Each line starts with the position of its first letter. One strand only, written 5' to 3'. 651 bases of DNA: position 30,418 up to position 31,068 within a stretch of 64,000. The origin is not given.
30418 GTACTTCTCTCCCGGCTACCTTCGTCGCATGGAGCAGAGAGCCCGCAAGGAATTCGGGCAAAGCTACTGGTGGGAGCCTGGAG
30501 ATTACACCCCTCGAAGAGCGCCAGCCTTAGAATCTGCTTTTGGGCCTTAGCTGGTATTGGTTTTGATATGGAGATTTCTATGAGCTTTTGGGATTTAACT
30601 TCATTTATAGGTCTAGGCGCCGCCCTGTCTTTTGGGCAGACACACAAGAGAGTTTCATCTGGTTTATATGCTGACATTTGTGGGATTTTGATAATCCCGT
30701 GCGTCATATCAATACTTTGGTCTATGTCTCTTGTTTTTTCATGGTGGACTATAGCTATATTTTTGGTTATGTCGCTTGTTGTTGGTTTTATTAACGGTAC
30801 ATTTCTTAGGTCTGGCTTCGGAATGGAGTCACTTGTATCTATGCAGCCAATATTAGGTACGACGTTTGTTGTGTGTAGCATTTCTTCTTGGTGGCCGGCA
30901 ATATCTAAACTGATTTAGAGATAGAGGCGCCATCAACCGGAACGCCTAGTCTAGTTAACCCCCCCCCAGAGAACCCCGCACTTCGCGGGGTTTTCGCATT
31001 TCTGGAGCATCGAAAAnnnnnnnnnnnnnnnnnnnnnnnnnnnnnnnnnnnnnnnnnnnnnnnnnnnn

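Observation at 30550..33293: P22-like right arm: AT-rich membrane protein in the sieA slot, then a beta-helix tailspike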

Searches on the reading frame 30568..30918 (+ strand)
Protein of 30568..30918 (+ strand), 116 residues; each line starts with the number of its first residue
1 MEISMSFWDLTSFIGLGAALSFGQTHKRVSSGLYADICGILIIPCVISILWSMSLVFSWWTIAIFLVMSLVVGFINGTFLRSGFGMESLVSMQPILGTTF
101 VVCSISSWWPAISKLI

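Call 3: search_protein_families(library=pfam, proteins=[window:30568-30918:+], max_evalue=0.01)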
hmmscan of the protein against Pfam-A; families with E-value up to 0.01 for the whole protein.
window:30568-30918:+ (116 aa): 0 families

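Call 4: search_protein_families(library=phrogs, proteins=[window:30568-30918:+], max_evalue=0.01)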
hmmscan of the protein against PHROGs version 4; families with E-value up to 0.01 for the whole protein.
window:30568-30918:+ (116 aa): 0 families

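Call 14: find_homologous_proteins(query=window:30580-30915:+, max_evalue=0.001)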
Query window:30580-30915:+ (112 aa): 2 proteins with E <= 0.001 among 6 candidates.
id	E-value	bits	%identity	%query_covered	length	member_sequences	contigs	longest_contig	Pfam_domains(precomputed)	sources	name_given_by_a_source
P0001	6.0e-64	231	99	100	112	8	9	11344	-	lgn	-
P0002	2.0e-40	155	59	99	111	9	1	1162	-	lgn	-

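Call 17: find_encoding_contigs(protein=P0002, flank=10000)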
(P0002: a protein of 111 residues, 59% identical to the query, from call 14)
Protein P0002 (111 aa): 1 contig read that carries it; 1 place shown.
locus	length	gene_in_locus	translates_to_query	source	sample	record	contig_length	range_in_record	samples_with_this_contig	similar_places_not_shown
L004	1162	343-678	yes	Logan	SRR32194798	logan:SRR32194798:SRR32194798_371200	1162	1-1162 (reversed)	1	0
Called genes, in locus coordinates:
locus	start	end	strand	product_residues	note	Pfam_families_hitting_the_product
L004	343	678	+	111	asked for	-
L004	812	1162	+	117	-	?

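Call 18: find_encoding_contigs(protein=P0001, flank=8000)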
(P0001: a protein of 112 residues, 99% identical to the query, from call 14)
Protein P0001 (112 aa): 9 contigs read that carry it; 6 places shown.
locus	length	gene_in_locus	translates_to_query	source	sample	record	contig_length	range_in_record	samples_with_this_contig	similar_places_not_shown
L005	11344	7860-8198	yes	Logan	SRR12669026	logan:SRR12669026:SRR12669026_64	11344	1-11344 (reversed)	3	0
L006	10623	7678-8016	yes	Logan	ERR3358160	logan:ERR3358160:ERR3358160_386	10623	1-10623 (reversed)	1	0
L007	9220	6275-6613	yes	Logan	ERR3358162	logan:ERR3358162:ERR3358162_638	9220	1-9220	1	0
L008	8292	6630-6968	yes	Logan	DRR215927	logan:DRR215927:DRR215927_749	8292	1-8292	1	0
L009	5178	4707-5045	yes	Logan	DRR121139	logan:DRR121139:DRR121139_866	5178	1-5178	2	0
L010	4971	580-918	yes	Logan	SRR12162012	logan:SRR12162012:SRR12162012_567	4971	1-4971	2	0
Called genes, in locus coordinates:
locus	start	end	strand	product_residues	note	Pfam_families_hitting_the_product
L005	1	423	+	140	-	?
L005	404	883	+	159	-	-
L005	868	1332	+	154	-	PF24072:T7_gp14 (faint)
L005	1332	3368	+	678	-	-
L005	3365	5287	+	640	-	-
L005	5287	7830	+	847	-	-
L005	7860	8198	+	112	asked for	-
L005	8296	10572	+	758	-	PF27114:Phage_tail_beta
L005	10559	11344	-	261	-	?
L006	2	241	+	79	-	?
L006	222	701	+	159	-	-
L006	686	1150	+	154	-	PF24072:T7_gp14 (faint)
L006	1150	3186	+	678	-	-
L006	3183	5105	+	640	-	-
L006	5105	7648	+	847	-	-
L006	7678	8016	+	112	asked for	-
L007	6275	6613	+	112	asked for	-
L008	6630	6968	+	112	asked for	-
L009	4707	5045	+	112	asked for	-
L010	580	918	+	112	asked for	-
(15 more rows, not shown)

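Call 31: search_protein_families(library=padloc, proteins=[window:30580-30915:+, P0002], max_evalue=1)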
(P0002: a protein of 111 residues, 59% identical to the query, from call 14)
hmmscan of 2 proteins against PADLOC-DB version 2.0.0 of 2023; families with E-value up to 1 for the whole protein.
window:30580-30915:+ (112 aa): 1 family
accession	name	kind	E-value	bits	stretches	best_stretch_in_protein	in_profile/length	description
PDLC01992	CARF_m9--CARF_TM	-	0.24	9.1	1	31-75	173-217/223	-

P0002 (111 aa): 0 families

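Call 32: search_protein_families(library=ncbifam, proteins=[window:30580-30915:+, P0002], max_evalue=1)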
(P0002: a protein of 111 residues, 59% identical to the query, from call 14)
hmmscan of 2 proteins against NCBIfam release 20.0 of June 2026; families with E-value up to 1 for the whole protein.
window:30580-30915:+ (112 aa): 0 families

P0002 (111 aa): 0 families

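Call 33: search_protein_families(library=pfam, proteins=[window:30580-30915:+, P0002], max_evalue=10)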
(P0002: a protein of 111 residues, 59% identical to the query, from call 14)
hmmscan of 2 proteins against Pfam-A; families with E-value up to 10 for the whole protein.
window:30580-30915:+ (112 aa): 0 families

P0002 (111 aa): 2 families
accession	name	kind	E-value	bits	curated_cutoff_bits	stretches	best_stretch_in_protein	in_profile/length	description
PF03334.19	PhaG_MnhG_YufB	-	0.39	11.4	23.4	1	6-76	7-75/80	Na+/H+ antiporter subunit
PF06480.20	FtsH_ext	-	0.43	11.3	25.5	1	5-30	7-34/103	FtsH Extracellular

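Call 44: search_protein_representatives(alignment_id=A2)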
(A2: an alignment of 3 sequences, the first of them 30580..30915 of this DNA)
Query: 3 sequences, 112 profile positions. Proteins with E-value up to 0.001 (for the whole library): 49; up to 1e-10: 21; up to 1e-30: 0. The best 49 are listed.
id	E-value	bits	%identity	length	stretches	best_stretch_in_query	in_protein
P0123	2.7e-21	92.0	-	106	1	1-105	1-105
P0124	1.4e-19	86.5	-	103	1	5-105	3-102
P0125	2.6e-19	85.6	-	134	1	10-105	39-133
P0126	9.5e-19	83.8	-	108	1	5-105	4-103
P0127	1.1e-18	83.6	-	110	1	8-105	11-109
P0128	2.7e-17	79.1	-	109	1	6-104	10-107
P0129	6.1e-17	78.0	-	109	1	6-105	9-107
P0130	1.1e-15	73.9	-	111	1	6-103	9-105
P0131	2.1e-14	69.8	-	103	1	6-105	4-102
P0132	3.5e-14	69.1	-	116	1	9-105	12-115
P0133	9.6e-14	67.7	-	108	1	9-105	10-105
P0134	1.3e-13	67.2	-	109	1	6-105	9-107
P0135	1.6e-13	67.0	-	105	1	6-104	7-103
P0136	6.3e-13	65.1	-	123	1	3-103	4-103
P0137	6.9e-13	64.9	-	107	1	6-103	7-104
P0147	1.9e-09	53.8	-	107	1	3-104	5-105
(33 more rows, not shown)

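Call 47: find_homologous_proteins(query=A3, max_evalue=0.001)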
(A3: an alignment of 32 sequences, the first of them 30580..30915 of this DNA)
Query A3 (32 sequences) (112 aa, profile of the alignment): 17 proteins with E <= 0.001 among 8000 candidates.
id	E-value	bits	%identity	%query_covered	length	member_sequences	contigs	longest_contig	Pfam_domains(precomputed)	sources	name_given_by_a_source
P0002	4.6e-34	134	59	99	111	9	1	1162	-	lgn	-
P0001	5.9e-31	124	99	100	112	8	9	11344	-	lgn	-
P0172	5.5e-30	121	39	84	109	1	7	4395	-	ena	-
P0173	2.0e-29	119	41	88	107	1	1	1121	-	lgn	-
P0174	3.0e-29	119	36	84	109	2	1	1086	-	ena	-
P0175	9.2e-29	117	40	89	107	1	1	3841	-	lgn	-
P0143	6.8e-28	114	33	84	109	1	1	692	-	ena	-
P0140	2.3e-27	113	29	87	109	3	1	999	-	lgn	-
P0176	1.6e-26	110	35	84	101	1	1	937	-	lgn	-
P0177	1.8e-25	107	30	88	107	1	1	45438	-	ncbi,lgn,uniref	ncbi:hypothetical protein [Pectobacterium polaris]|uniref:hypothetical protein n=1 Tax=Pectobacteriu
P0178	2.0e-25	107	31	88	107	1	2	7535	-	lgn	-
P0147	4.9e-25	105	28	88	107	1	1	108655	-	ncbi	-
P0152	1.6e-22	97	31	88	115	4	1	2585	-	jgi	-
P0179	2.8e-22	96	36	84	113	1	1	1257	-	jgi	jgi:hypothetical protein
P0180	1.2e-14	72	32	87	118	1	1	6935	-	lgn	-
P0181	3.1e-14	71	24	71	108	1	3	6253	-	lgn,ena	-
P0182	9.3e-14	69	37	78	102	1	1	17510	-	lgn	-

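Call 48: find_encoding_contigs(protein=P0177, flank=8000, max_places=2)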
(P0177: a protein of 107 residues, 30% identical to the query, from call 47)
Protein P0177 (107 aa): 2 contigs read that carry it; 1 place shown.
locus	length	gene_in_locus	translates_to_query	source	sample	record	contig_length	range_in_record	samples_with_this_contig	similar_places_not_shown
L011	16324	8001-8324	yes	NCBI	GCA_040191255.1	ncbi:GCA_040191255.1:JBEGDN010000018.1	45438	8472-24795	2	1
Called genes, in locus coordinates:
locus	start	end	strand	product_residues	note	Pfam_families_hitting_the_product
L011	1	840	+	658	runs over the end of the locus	PF25675:Phage_nozzle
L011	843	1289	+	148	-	PF00583:Acetyltransf_1, PF13508:Acetyltransf_7 (weak)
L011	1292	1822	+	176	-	-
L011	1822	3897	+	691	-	-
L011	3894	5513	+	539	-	-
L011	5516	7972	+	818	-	-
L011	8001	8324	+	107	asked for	-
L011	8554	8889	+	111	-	-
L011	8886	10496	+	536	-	PF22530:Terminase-T7_RNaseH-like (weak)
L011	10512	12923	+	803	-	PF00657:Lipase_GDSL (weak), PF13472:Lipase_GDSL_2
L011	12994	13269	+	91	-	-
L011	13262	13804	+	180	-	PF00959:Phage_lysozyme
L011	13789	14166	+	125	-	-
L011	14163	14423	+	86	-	-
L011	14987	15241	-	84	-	PF10798:YmgB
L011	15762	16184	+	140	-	PF00293:NUDIX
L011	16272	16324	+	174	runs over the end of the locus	PF00857:Isochorismatase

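Call 49: find_encoding_contigs(protein=P0147, flank=8000, max_places=2)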
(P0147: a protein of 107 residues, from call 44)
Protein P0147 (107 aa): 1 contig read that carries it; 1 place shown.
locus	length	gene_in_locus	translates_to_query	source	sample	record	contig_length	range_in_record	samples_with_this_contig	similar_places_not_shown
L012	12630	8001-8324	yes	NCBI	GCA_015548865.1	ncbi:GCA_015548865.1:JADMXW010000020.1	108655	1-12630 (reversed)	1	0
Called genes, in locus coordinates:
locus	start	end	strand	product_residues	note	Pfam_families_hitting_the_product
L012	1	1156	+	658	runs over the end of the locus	PF25675:Phage_nozzle (faint)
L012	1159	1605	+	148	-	PF13302:Acetyltransf_3 (weak), PF00583:Acetyltransf_1, PF13508:Acetyltransf_7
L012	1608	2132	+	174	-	-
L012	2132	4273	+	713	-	-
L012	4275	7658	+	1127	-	-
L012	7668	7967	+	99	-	-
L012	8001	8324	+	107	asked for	-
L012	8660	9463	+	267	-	PF10543:ORF6N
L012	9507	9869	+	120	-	-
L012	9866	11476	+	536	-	PF22530:Terminase-T7_RNaseH-like (weak)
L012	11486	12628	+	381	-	?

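Call 50: find_encoding_contigs(protein=P0182, flank=8000, max_places=2)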
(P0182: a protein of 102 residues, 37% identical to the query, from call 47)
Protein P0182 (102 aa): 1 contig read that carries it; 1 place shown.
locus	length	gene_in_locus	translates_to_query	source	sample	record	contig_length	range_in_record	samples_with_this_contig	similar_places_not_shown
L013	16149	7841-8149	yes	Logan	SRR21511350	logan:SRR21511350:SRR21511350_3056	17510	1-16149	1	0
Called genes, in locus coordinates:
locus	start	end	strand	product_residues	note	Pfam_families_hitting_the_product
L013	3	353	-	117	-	?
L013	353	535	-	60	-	-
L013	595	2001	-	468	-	-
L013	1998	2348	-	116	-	-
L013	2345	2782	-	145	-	PF20901:Sf6_terminase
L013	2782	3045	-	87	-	-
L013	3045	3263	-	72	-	-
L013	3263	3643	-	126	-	-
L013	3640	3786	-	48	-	-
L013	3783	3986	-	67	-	-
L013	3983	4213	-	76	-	-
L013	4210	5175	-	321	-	PF13481:AAA_25, PF03796:DnaB_C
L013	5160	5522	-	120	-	-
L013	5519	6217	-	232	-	-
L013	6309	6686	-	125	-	PF06892:Phage_CP76 (faint)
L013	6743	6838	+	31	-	-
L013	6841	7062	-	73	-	-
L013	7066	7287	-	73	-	PF14549:P22_Cro (faint)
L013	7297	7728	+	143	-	-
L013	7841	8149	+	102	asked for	-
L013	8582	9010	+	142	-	-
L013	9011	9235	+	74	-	-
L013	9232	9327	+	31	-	-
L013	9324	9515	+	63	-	-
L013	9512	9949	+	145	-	-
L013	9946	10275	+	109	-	-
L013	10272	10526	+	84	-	-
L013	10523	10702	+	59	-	-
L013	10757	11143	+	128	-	-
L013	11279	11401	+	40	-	-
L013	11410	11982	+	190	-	PF04404:ERF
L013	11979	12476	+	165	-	PF05565:Sipho_Gp157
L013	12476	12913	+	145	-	-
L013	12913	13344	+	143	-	PF00436:SSB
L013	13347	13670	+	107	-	PF06147:DUF968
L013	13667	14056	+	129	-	PF11672:DUF3268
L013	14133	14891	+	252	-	-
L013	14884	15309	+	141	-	PF05772:NinB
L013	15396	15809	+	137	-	-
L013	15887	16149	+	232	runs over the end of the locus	-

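Call 51: find_encoding_contigs(protein=P0178, flank=8000, max_places=2)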
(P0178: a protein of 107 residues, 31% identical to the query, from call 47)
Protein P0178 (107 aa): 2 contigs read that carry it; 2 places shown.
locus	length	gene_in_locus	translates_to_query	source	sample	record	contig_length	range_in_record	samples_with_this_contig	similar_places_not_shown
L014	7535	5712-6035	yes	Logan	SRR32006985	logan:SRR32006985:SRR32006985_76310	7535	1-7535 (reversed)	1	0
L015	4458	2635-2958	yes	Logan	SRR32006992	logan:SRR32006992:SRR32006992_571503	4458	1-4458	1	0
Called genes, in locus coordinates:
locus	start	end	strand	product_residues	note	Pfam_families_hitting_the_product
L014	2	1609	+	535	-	?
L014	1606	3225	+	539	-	-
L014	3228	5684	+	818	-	-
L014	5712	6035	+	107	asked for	-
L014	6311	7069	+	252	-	-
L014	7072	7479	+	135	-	-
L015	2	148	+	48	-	?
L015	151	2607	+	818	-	-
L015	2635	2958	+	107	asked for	-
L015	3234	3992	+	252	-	-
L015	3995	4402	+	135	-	-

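Call 52: find_encoding_contigs(protein=P0180, flank=8000, max_places=2)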
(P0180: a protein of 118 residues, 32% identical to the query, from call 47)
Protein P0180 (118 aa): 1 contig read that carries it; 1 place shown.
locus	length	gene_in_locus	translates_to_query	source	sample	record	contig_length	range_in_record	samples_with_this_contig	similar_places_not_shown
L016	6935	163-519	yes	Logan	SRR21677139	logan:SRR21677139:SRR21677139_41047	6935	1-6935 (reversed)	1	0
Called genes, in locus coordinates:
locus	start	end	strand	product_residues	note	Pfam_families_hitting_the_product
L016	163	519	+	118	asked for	-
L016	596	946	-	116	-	-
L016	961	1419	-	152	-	PF02229:PC4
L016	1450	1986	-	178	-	-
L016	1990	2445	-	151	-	-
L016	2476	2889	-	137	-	-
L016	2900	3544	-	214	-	-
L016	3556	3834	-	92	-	PF14090:HTH_39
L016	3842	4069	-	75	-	-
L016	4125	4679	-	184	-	-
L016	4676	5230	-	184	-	PF01844:HNH (weak)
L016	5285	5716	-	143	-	-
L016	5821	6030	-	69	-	-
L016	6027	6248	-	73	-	-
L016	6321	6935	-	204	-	?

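Call 53: find_encoding_contigs(protein=P0181, flank=8000, max_places=3)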
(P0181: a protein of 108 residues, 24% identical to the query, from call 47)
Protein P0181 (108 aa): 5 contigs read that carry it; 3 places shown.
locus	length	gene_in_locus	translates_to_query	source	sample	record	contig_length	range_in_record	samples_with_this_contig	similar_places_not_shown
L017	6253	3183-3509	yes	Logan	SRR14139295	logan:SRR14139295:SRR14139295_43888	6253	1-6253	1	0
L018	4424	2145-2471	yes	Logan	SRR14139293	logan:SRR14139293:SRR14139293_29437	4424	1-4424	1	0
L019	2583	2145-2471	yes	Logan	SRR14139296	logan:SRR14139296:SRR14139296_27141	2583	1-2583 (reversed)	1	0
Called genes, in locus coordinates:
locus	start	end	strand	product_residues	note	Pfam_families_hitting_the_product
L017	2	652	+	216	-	?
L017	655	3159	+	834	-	-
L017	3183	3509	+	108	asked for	-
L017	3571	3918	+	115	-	-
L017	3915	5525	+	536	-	PF22530:Terminase-T7_RNaseH-like (weak)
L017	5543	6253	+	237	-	?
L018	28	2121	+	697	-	-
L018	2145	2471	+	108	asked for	-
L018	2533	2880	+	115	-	-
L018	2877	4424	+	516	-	?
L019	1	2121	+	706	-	?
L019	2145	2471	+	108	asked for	-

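Call 54: find_encoding_contigs(protein=P0172, flank=8000, max_places=3)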
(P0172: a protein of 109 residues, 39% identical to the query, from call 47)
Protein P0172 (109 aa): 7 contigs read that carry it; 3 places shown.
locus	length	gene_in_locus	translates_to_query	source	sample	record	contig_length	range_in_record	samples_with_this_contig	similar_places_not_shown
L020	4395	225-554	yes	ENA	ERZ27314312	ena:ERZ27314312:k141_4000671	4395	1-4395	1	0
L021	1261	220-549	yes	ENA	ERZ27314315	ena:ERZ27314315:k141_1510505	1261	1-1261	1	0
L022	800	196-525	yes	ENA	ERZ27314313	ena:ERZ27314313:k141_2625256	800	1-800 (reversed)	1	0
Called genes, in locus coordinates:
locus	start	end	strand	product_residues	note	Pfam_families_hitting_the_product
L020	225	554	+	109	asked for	-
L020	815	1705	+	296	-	-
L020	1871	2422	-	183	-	-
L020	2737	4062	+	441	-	PF00069:Pkinase, PF07714:PK_Tyr_Ser-Thr, PF01636:APH (faint), PF17667:Pkinase_fungal (faint)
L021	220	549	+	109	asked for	-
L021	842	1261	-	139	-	?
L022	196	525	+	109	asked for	-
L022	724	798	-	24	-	?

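Call 55: search_dna_similar(query=P0177, collection=phages, mode=protein, max_evalue=0.01, max_rows=40)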
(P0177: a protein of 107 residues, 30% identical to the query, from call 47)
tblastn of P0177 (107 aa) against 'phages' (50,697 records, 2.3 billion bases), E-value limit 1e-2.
Records with a match: 1; places in all: 1; records where one place covers at least 80% of the query: 1.
Best place of each record, by identity: <60% 1.
By first word of the organism name: Pseudomonas 1.
By host as written in the record: Pseudomonas aeruginosa F002 1.
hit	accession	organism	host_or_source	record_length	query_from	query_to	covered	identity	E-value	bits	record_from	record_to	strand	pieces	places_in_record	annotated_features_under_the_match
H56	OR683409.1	Pseudomonas phage Shamal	Pseudomonas aeruginosa F002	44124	8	105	92%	30.3%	3e-8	55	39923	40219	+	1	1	none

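Call 56: search_dna_similar(query=window:30580-30915:+, collection=phages, mode=protein, max_evalue=0.01, max_rows=40)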
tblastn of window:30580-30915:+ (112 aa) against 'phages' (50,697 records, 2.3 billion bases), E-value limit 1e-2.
Records with a match: 1; places in all: 1; records where one place covers at least 80% of the query: 1.
Best place of each record, by identity: >=99% 1.
By first word of the organism name: Pseudomonas 1.
By host as written in the record: Pseudomonas aeruginosa F002 1.
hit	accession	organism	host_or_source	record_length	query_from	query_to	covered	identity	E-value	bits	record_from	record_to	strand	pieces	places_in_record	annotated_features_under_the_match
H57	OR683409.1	Pseudomonas phage Shamal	Pseudomonas aeruginosa F002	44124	1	112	100%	100.0%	5e-65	217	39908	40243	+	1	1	none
